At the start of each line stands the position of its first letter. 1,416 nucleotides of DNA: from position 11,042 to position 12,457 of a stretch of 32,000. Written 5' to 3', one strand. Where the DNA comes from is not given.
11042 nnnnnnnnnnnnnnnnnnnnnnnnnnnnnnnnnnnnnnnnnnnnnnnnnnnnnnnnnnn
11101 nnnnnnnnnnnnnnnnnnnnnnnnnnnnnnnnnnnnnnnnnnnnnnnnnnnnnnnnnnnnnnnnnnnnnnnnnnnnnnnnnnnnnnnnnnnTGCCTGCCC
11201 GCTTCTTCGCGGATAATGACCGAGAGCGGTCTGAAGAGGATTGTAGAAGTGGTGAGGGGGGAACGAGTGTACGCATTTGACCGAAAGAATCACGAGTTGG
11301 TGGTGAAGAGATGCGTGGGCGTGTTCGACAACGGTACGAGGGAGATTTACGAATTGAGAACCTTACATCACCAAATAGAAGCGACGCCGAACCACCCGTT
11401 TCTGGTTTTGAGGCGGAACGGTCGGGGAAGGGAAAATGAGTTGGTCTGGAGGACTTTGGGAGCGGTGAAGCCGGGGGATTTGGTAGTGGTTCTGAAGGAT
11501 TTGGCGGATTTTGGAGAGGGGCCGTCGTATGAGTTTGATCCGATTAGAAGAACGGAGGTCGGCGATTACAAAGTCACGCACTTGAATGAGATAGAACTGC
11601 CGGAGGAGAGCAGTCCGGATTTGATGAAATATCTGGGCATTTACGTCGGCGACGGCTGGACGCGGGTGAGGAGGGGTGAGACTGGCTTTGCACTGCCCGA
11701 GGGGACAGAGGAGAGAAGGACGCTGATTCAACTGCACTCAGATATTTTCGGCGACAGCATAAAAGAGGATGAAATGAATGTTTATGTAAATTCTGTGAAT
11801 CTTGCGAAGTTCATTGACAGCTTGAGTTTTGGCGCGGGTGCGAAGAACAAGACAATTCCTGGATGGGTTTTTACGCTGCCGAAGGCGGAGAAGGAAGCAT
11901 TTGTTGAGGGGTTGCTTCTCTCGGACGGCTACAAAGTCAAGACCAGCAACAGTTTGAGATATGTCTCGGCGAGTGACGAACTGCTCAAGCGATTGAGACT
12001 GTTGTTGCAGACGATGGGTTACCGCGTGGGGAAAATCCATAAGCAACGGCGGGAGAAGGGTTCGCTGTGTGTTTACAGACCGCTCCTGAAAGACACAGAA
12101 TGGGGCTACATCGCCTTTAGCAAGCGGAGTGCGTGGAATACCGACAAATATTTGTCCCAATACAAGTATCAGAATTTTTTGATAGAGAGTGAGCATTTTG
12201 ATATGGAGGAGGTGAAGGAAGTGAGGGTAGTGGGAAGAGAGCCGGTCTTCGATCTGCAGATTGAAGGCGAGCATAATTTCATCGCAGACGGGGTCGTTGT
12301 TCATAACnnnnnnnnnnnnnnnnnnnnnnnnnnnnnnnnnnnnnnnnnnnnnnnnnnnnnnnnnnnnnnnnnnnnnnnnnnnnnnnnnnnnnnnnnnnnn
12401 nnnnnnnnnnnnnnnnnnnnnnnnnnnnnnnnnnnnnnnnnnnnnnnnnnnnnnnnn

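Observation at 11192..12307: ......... intein inserted in the TPP-binding motif of a 2-oxoacid:ferredoxin oxidoreductase beta subunit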

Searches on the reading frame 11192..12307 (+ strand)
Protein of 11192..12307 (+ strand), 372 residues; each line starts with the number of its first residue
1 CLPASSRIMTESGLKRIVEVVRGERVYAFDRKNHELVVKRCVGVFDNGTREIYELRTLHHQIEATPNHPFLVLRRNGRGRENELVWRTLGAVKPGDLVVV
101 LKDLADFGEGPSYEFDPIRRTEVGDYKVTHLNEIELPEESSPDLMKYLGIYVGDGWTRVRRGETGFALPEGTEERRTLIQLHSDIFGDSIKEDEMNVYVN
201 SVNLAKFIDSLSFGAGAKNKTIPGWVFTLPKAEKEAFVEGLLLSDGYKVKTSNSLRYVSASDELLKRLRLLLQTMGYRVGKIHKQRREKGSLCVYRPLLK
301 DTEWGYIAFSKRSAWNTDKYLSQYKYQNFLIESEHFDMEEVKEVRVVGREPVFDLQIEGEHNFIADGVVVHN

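Call 3: search_protein_families(library=pfam, proteins=[window:11192-12307:+], max_evalue=0.01)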
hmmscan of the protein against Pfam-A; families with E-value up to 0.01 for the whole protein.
window:11192-12307:+ (372 aa): 3 families
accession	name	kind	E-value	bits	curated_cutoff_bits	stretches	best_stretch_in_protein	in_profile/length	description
PF14890.11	Intein_splicing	-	2.1e-17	63.8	35.8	1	8-372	2-155/155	Intein splicing domain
PF14528.11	LAGLIDADG_3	-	3.4e-07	30.9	22.5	1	234-290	3-60/82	LAGLIDADG-like domain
PF01079.26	Hint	-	0.00042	20.4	29.7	1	1-100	13-116/213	Hint module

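Call 6: search_solved_structures(query=window:11192-12307:+, show_alignments=2, max_evalue=0.01)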
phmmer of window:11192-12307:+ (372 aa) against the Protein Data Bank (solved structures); distinct sequences matched with E-value up to 0.01: 23.
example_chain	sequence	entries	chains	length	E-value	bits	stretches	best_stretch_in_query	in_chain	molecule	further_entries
2cw7_A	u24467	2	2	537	6.1e-11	45.1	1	122-282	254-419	Endonuclease PI-PkoII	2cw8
7qsu_A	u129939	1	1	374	9.7e-08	34.6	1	29-281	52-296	V-ATPase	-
4o1r_A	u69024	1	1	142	2.5e-07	33.2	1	339-372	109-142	Replicative DNA helicase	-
7qss_A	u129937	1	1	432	3.2e-07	32.9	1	29-280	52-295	V-type ATP synthase alpha chain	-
7cfv_A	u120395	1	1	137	1.3e-06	30.9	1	338-372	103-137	Spl DnaX mini-intein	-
2imz_A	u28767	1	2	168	2.8e-06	29.8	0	334-372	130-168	Endonuclease PI-MtuI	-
2in9_A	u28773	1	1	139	4.2e-06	29.2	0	339-372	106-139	Endonuclease PI-MtuI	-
3igd_A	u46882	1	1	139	4.3e-06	29.2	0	339-372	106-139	Endonuclease PI-MtuI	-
2in0_A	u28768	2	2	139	5.2e-06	28.9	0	339-372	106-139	Endonuclease PI-MtuI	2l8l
1am2_A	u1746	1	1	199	9.5e-06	28.1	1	36-103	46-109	MXE GYRA INTEIN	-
3ifj_A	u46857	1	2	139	1e-05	27.9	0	339-372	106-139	Endonuclease PI-MtuI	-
1mi8_A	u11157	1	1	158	1.2e-05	27.7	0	338-371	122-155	DnaB intein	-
5k08_A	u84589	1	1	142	2.6e-05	26.6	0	14-100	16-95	RecA mini intein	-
5i0a_A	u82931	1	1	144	2.8e-05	26.5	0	14-100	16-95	Intein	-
2lqm_A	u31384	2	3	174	4e-05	26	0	26-102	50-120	Pho radA intein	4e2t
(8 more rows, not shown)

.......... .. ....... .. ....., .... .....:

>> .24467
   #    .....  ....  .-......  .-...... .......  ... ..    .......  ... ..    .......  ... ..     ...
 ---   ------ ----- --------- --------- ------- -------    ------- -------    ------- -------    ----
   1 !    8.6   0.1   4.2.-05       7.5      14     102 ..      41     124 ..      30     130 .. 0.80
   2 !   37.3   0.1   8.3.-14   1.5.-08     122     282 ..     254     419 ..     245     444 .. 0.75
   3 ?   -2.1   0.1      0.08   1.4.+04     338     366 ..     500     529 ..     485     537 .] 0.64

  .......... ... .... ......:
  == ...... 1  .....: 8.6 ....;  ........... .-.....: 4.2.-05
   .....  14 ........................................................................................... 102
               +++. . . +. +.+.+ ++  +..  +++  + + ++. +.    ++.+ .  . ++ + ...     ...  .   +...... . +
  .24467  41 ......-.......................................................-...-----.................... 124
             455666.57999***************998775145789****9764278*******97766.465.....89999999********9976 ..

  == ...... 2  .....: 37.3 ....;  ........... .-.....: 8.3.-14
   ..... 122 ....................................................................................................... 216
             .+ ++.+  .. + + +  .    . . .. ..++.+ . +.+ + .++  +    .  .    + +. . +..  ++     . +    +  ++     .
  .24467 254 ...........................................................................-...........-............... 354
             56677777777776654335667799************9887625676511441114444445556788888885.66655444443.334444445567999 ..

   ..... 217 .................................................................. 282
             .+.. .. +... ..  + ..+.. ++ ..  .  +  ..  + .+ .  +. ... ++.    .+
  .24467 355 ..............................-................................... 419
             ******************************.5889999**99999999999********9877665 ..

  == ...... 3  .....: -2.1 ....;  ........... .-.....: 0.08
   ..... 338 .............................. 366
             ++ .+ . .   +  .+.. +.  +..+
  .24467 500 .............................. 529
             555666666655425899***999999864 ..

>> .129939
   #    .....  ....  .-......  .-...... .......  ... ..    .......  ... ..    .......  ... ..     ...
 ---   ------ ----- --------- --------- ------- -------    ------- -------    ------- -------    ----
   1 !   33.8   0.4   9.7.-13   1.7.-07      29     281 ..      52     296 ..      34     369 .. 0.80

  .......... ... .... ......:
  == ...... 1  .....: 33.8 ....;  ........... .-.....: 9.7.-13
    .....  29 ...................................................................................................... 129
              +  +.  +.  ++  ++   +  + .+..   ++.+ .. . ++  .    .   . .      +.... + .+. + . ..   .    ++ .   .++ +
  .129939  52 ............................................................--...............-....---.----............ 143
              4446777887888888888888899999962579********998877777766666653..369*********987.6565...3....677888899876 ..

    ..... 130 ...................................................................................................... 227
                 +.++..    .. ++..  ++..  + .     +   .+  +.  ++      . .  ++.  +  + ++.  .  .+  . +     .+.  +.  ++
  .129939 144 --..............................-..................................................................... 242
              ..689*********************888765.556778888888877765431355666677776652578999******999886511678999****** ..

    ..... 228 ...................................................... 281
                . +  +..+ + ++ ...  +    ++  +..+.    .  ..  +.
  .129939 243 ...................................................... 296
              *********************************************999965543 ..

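Call 8: find_homologous_proteins(query=window:11192-12307:+, max_evalue=0.00001)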
Query window:11192-12307:+ (372 aa): 137 proteins with E <= 0.00001 among 4016 candidates; the best 120 are listed.
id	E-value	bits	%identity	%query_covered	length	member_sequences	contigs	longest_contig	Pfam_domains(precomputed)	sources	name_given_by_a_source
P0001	6.0e-159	547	65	100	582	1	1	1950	PF02775.27,PF14528.12,PF14890.12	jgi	jgi:pyruvate/2-oxoacid:ferredoxin oxidoreductase beta subunit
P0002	4.2e-158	544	64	100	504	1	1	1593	PF02775.27,PF14528.12,PF14890.12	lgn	-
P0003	2.9e-157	542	63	100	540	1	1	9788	PF14528.12,PF14890.12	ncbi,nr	ncbi:MAG: LAGLIDADG family homing endonuclease [Candidatus Aerophobetes bacterium]|nr:LAGLIDADG fami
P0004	2.5e-156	538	63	100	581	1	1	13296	PF02775.27,PF14528.12,PF14890.12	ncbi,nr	ncbi:hypothetical protein IBX65_03875, partial [Candidatus Aerophobetes bacterium]|nr:hypothetical p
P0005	5.0e-155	534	64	100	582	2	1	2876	PF02775.27,PF14528.12,PF14890.12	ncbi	ncbi:MAG: thiamine pyrophosphate-dependent enzyme, partial [Candidatus Aenigmatarchaeota archaeon]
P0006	7.0e-153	527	62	100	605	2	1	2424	PF02775.27,PF14528.12,PF14890.12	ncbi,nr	ncbi:hypothetical protein HQ584_02065, partial [Patescibacteria group bacterium]|nr:hypothetical pro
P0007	1.1e-151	523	61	100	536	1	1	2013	PF14528.12,PF14890.12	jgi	jgi:hypothetical protein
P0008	1.6e-151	523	61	100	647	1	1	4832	PF02775.27,PF14528.12,PF14890.12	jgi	jgi:pyruvate/2-oxoacid:ferredoxin oxidoreductase beta subunit/intein/homing endonuclease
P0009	4.6e-149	515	60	100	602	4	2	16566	PF02775.27,PF14528.12,PF14890.12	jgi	jgi:pyruvate/2-oxoacid:ferredoxin oxidoreductase beta subunit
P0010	7.9e-149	514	60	100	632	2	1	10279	PF02775.27,PF14890.12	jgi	jgi:pyruvate/2-oxoacid:ferredoxin oxidoreductase beta subunit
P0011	1.3e-148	513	61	100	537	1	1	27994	PF14890.12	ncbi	ncbi:MAG: hypothetical protein AB1481_06720 [Candidatus Omnitrophota bacterium]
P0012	3.7e-148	512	60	100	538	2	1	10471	PF07591.16,PF01079.26,PF14890.12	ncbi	ncbi:MAG: hypothetical protein V1884_02190 [Candidatus Omnitrophota bacterium]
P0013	8.6e-148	510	62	100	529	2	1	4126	PF14890.12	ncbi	ncbi:MAG: hypothetical protein ACUVTD_07270 [Nitrososphaerales archaeon]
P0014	6.9e-147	507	62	98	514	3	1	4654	PF14890.12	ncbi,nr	ncbi:MAG: hypothetical protein QGI05_01475, partial [Candidatus Omnitrophota bacterium]|nr:hypotheti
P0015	3.0e-146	505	60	100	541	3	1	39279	PF14528.12,PF14890.12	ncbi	ncbi:MAG: LAGLIDADG family homing endonuclease [archaeon]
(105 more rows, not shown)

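Call 16: search_protein_families(library=ncbifam, proteins=[window:11192-12307:+], max_evalue=0.00001)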
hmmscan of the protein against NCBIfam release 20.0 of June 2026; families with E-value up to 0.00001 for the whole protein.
window:11192-12307:+ (372 aa): 12 families
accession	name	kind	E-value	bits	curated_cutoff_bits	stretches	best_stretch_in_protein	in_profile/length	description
NF005852.0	PRK07773.1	equivalog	7.6e-17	60.9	780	2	1-74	398-476/886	replicative DNA helicase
NF038098.1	GyrA_w_intein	exception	4.1e-11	41.5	1850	0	41-103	163-224/1232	intein-containing DNA gyrase subunit A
NF011418.0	PRK14845.1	equivalog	5.5e-10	37.7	756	1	59-284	101-279/1049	translation initiation factor IF-2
NF006207.0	PRK08332.1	equivalog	2e-09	35.3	2400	1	141-372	1002-1241/1684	vitamin B12-dependent ribonucleotide reductase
TIGR01445.1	intein_Nterm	domain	6.5e-09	36.7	24.5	1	1-72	1-83/83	intein N-terminal splicing region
NF038162.1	RtcB_rel_intein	exception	1.9e-08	32.8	1150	0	333-372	536-578/961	intein-containing RtcB family protein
NF011303.0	PRK14715.1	equivalog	1.9e-07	28.6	1585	1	144-286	1120-1267/1627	DNA-directed DNA polymerase II large subunit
NF007072.0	PRK09519.1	equivalog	3.6e-07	28.9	1024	0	334-372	653-691/790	intein-containing recombinase RecA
NF045703.1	rSAM_Tes_intein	exception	3.9e-07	28.3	1700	1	207-372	436-610/1040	tetraether lipid synthase Tes, intein-containing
NF003158.0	PRK04132.1-3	equivalog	5.6e-07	27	1750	0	20-100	94-169/1437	replication factor C small subunit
TIGR01443.1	intein_Cterm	domain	6.8e-07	29.3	15.6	1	351-372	1-23/24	intein C-terminal splicing region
NF011287.0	PRK14698.1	equivalog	8.2e-06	24.1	1238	0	24-277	286-529/1017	V-type ATP synthase subunit A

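Call 23: find_related_loci(query=A1, collection=genome_contigs, flank=3000)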
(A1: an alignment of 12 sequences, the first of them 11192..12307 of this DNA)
Query A1 (372 aa) in genome_contigs; peptide patterns used: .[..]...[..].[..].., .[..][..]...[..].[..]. (x = any residue, [..] = any of these).
180 stretches matched a pattern; 140 encode a relative of the query (tblastn E <= 1e-3); the best 80 are kept; 80 distinct loci.
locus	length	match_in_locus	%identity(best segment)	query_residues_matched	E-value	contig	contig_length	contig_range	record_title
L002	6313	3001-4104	80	1-372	0e+0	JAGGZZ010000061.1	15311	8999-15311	MAG: Methanophagales archaeon isolate AUK217 PB_MBMC_171_c_000000000077, whole genome shotgun sequence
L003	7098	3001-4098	63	1-372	6e-158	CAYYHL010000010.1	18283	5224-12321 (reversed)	MAG TPA_asm: uncultured Clostridia bacterium isolate SRP239594_co1_38 genome assembly, contig: NODE_1237_length_18283_co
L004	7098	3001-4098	64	1-372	8e-159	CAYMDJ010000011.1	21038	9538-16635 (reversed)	MAG TPA_asm: uncultured archaeon isolate binchicken_co81_315 genome assembly, contig: NODE_3357_length_21038_cov_8.69956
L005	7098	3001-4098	63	1-372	2e-158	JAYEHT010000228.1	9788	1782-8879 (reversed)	MAG: Candidatus Aerophobetes bacterium isolate MAG210 MAG210_228, whole genome shotgun sequence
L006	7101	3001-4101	65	1-372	2e-157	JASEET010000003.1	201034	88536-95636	MAG: Candidatus Bathyarchaeia archaeon isolate Yes46-05 NODE_3_length_201034_cov_45.795640, whole genome shotgun sequenc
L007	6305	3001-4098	60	1-372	5e-157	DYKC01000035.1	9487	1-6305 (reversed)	MAG TPA_asm: Vermiphilus sp. isolate SulCav_AS07-7_3_42_20 SulCav_AS07_7_6996_length_9487_cov_12_312341, whole genome sh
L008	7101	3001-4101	61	1-372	2e-156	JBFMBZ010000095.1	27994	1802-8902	MAG: Candidatus Omnitrophota bacterium isolate MAG177 MAG177_95, whole genome shotgun sequence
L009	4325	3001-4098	63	1-372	1e-157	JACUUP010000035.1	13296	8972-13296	MAG: Candidatus Aerophobetes bacterium isolate Kmv34 NODE_2323_length_13296_cov_9.346500, whole genome shotgun sequence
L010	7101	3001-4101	61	1-372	2e-155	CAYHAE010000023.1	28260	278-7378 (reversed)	MAG TPA_asm: uncultured Planctomycetia bacterium isolate ERP119294_co1_439 genome assembly, contig: NODE_1900_length_282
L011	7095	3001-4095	63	1-372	5e-155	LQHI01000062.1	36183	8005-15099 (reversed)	MAG: Hadesarchaea archaeon DG-33 contigWOR1_52_54_522, whole genome shotgun sequence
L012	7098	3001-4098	60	1-372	2e-154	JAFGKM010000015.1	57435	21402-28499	MAG: Candidatus Omnitrophota bacterium isolate Zod_Metabat.338 k87_1355458, whole genome shotgun sequence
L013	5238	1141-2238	63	1-372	5e-155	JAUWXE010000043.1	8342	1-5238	MAG: Candidatus Aerophobetes bacterium isolate CSMAG_2676 CSMAG_2676_k127_1184421_length_8342_cov_22.4724, whole genome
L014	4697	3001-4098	60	1-372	4e-155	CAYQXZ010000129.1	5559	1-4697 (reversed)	MAG TPA_asm: uncultured bacterium isolate SRP098346_co1_419 genome assembly, contig: NODE_21572_length_5559_cov_13.61864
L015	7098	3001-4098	61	1-372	2e-152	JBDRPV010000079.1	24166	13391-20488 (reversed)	MAG: Parcubacteria group bacterium isolate MEGAHIT-group-2.138 k141_93495, whole genome shotgun sequence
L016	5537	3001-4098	60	1-372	1e-152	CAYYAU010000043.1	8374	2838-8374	MAG TPA_asm: uncultured Clostridia bacterium isolate binchicken_co19_255 genome assembly, contig: NODE_14854_length_8374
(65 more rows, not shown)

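Call 47: predict_structure(alignment_id=A1)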
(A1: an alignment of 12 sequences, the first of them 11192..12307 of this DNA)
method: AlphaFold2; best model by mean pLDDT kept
length: 372 residues; sequences in the alignment: 12
mean_pLDDT: 88.0   pTM: 0.86
mean pLDDT of the five models: 88.0, 87.3, 87.2, 86.8, 84.7
residues with pLDDT >= 90: 223; 70-90: 115; 50-70: 32; < 50: 2
segments of 3 or more residues with pLDDT < 50: none
pLDDT, mean of each block of 10 residues (from residue 1): 94 93 94 89 95 93 95 75 88 94 71 91 82 89 97 89 91 94 90 92 91 85 92 95 89 88 92 89 88 76 90 64 57 83 95 92 93 85
secondary structure, 60 per line:
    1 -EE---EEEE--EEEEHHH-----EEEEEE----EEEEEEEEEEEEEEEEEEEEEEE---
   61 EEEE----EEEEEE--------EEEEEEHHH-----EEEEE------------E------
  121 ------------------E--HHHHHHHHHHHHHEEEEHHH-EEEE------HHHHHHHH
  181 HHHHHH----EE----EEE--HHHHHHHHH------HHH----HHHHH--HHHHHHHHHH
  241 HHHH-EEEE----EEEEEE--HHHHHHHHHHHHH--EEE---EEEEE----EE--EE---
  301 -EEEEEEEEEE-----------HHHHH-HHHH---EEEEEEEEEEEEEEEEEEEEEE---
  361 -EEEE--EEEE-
elements in order: E7-10 E13-16 E25-30 E35-57 E61-64 E69-74 E83-88 E97-101 H142-154 E155-158 E163-166 H173-186 E197-199 H202-210 H224-228 H231-244 E246-249 E254-259 H262-274 E277-279 E283-287 E302-311 H323-327 H329-332 E336-357 E362-365 E368-371

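Call 49: fold_search(model_id=the predicted structure, library=pdb)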
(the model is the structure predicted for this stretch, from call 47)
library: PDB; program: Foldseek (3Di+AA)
matches with E <= 10: 409; with E <= 0.001: 40
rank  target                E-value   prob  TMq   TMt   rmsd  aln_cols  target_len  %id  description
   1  7qsu                  5.5e-23  1.00  0.71  0.72   5.7       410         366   20  Crystal structure of homing endonuclease-associated TliVMA intein (C1A, d333-339) (released 2022-03-30)
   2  7qss                  1.4e-21  1.00  0.74  0.65   5.2       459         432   20  Crystal structure of homing endonuclease-associated TliVMA intein (C1A) (released 2022-03-30)
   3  7qst                  9.9e-19  1.00  0.65  0.67   6.2       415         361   19  Crystal structure of homing endonuclease-associated PhoVMA intein (C1A) (released 2022-03-30)
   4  2cw7                  1.5e-18  1.00  0.68  0.48   9.0       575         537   17  Crystal structure of intein homing endonuclease II (released 2006-04-18)
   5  1vde_B                2.2e-13  1.00  0.49  0.44   9.5       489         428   12  PI-SCEI, A HOMING ENDONUCLEASE WITH PROTEIN SPLICING ACTIVITY (released 1998-04-08)
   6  1dfa                  2.9e-13  1.00  0.50  0.47  12.1       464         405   14  CRYSTAL STRUCTURE OF PI-SCEI IN C2 SPACE GROUP (released 1999-12-08)
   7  1vde_A                6.1e-13  1.00  0.51  0.45   9.3       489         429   12  PI-SCEI, A HOMING ENDONUCLEASE WITH PROTEIN SPLICING ACTIVITY (released 1998-04-08)
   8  1ef0_A                1.7e-12  1.00  0.46  0.42  20.6       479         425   12  CRYSTAL STRUCTURE OF PI-SCEI MINIPRECURSOR (released 2000-06-07)
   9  1lws_A                3.7e-12  1.00  0.47  0.42  19.3       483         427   13  Crystal structure of the intein homing endonuclease PI-SceI bound to its recognition sequence (released 2002-09-27)
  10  1lwt_A                1.6e-11  1.00  0.48  0.42  20.8       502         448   14  Crystal structure of the intein homing endonuclease PI-SceI bound to its substrate DNA (Ca2+ free) (released 2002-09-27)
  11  1um2_A                4.8e-11  1.00  0.48  0.43  10.7       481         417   11  Crystal Structure of the Vma1-Derived Endonuclease with the Ligated Extein Segment (released 2004-09-22)
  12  1um2_B                9.4e-11  1.00  0.49  0.44  18.9       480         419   12  Crystal Structure of the Vma1-Derived Endonuclease with the Ligated Extein Segment (released 2004-09-22)
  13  6frg                  1.1e-06  1.00  0.33  0.77  11.3       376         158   11  Crystal structure of G-1F mutant of Ssp DnaB Mini-Intein variant M86 (released 2019-01-30)
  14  1am2                  3.7e-06  1.00  0.34  0.66  14.9       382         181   12  GYRA INTEIN FROM MYCOBACTERIUM XENOPI (released 1998-06-24)
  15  4oz6_A                8.2e-06  1.00  0.32  0.67  14.1       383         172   11  Structure of the Branched Intermediate in Protein Splicing (released 2014-05-14)
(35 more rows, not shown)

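Call 54: find_related_loci(query=A1, collection=viral_contigs, flank=3000)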
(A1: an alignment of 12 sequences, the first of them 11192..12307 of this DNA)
Query A1 (372 aa) in viral_contigs; peptide patterns used: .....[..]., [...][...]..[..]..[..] (x = any residue, [..] = any of these).
517 stretches matched a pattern; 195 encode a relative of the query (tblastn E <= 1e-3); the best 80 are kept; 80 distinct loci.
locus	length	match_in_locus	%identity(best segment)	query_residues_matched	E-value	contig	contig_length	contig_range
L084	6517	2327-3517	28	1-372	1e-34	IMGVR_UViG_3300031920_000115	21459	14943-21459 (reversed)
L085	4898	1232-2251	29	1-372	2e-34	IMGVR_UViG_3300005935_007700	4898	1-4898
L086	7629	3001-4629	28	1-372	3e-33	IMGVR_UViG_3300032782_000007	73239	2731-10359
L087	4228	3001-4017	24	1-372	3e-33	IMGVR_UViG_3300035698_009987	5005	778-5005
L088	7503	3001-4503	24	1-372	1e-32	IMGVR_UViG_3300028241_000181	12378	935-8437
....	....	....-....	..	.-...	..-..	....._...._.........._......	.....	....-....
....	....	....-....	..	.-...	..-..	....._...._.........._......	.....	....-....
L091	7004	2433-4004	23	1-372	2e-30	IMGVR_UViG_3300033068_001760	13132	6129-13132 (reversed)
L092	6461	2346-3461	28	1-372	1e-29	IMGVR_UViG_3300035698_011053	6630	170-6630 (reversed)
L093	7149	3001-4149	27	1-372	1e-28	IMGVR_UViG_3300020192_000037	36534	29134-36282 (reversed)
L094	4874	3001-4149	27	1-372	1e-28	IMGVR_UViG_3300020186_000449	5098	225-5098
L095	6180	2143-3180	23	1-372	6e-28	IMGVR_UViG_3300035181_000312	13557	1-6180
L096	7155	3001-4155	25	1-372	1e-27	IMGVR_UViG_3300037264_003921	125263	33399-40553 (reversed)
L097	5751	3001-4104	26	1-372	1e-27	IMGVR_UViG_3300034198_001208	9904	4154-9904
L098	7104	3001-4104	26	1-372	3e-27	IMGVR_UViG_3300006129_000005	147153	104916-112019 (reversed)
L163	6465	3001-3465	50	1-372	1e-9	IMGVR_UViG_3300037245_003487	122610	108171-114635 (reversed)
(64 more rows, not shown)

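Call 55: search_protein_representatives(protein=window:11192-12307:+)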
Query: 372 residues. Proteins with E-value up to 0.001 (for the whole library): 5265; up to 1e-10: 1173; up to 1e-30: 83. The best 150 are listed.
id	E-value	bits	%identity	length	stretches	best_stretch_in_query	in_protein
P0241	2.6e-140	484.0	58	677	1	1-372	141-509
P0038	3.6e-134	463.9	56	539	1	1-372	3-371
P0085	8.8e-80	284.9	57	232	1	1-233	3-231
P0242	7.5e-73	262.1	32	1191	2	1-372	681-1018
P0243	2.7e-61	224.0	31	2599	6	1-372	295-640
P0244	2.4e-59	217.6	53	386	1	1-192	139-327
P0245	5.1e-58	213.3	42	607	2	1-306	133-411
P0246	8.6e-54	199.4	41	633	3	1-156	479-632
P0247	1.9e-53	198.2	53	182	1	1-180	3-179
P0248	6.2e-53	196.5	30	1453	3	1-372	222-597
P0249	1.1e-51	192.4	33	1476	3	45-372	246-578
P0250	8.8e-49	182.9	31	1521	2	1-372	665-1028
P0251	2.7e-47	178.0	32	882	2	1-372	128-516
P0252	2.7e-46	174.7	59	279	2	1-112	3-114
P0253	6.9e-46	173.3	29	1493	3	4-372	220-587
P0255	9.9e-45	169.5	33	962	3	1-372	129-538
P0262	1.6e-40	155.7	35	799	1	1-372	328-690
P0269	1.1e-38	149.6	36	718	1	1-372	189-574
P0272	2.4e-38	148.6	32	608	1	1-372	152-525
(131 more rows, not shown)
